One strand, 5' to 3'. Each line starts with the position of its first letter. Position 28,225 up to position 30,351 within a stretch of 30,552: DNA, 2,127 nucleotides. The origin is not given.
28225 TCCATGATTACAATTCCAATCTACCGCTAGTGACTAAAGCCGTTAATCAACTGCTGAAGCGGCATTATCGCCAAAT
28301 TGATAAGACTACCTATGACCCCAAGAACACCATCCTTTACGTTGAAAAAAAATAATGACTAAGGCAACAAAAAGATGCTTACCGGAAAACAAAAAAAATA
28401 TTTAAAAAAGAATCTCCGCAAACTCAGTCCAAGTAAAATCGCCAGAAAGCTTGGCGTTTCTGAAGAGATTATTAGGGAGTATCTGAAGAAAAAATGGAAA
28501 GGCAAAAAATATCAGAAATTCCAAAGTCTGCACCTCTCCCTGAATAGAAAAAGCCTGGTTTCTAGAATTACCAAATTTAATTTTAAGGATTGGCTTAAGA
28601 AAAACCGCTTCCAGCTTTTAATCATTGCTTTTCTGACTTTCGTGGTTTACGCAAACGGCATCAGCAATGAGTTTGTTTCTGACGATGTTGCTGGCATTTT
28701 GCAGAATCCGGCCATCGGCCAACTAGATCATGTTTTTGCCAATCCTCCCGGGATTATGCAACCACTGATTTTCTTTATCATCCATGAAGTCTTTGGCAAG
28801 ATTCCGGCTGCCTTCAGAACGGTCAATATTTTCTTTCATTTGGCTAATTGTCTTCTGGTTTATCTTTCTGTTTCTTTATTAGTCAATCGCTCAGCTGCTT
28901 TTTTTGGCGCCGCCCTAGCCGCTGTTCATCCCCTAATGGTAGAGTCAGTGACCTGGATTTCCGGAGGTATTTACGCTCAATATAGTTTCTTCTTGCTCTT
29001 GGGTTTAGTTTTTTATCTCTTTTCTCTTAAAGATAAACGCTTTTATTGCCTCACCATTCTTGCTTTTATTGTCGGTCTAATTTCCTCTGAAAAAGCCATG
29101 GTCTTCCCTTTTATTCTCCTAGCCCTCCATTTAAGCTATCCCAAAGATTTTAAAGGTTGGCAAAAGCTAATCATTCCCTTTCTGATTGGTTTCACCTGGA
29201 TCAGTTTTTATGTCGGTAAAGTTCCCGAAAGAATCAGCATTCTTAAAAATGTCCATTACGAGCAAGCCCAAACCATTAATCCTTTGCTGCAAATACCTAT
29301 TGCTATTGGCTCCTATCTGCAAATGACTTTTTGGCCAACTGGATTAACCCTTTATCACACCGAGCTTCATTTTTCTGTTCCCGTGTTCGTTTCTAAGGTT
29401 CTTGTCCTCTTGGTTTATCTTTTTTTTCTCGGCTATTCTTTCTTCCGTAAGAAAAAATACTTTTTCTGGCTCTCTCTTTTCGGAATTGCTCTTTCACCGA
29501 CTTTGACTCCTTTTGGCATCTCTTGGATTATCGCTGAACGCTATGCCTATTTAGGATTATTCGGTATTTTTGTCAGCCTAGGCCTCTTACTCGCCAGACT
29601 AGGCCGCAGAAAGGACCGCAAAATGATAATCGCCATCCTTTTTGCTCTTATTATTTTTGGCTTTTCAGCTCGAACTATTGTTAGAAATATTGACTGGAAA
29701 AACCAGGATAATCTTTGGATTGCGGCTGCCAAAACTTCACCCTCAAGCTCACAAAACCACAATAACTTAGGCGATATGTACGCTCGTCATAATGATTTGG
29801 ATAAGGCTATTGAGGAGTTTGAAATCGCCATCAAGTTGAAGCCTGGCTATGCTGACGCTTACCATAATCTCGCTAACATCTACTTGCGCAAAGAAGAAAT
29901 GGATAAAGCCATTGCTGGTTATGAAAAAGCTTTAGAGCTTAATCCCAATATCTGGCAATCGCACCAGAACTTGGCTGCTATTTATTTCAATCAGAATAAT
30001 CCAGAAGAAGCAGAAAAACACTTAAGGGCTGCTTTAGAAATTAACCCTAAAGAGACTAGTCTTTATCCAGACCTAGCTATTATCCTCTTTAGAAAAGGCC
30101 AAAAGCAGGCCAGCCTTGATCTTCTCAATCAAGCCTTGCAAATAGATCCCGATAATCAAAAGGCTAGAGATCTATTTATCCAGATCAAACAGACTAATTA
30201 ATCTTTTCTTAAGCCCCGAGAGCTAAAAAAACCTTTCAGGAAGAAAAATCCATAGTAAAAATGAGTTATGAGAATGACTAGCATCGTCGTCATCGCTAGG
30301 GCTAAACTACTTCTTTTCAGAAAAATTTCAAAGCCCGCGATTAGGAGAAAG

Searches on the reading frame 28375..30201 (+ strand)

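Call 28: search_protein_families(library=pfam, proteins=[window:28375-30201:+], max_evalue=0.001)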
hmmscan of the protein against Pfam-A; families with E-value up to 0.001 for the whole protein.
window:28375-30201:+ (608 aa): 19 families
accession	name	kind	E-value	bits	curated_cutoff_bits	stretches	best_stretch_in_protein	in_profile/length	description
PF07719.23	TPR_2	-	2.4e-27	93.2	27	3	493-525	1-33/34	Tetratricopeptide repeat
PF00515.34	TPR_1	-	8e-27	92.4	27.8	3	493-525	1-33/34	Tetratricopeptide repeat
PF13181.12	TPR_8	-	8.5e-23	79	25.7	2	493-525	1-33/34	Tetratricopeptide repeat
PF13432.12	TPR_16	-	3.6e-22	78.9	32.7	3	465-524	3-62/65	Tetratricopeptide repeat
PF13431.12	TPR_17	-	5.3e-19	67.3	24.4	2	516-547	2-33/34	Tetratricopeptide repeat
PF13414.12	TPR_11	-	4.5e-17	61.9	26.8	2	466-506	1-41/42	TPR repeat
PF13424.12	TPR_12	-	5.8e-17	62.1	30.1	2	493-557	3-75/77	Tetratricopeptide repeat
PF13428.12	TPR_14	-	9.4e-17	60.3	23.5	1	530-568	4-42/44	Tetratricopeptide repeat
PF14559.12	TPR_19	-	7.7e-14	52.2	25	2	472-525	4-57/68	Tetratricopeptide repeat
PF13371.12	TPR_9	-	1.3e-13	51.2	35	2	533-599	1-67/73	Tetratricopeptide repeat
PF13176.12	TPR_7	-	6.3e-11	41.9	27.9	1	495-523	1-29/36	Tetratricopeptide repeat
PF13374.12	TPR_10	-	1.3e-09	38.2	27.5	1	532-556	7-31/42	Tetratricopeptide repeat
PF23914.1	TPR_CcmH_CycH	-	3.3e-08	34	42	1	498-596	55-156/158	Cytochrome c-type biogenesis protein H TPR domain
PF13174.12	TPR_6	-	8.5e-08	32.8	26.3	0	494-525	1-32/33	Tetratricopeptide repeat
PF25064.1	ARM_TT21_5th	-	2.3e-06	28.3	27.8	0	499-557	7-65/117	TT21 fifth ARM repeats domain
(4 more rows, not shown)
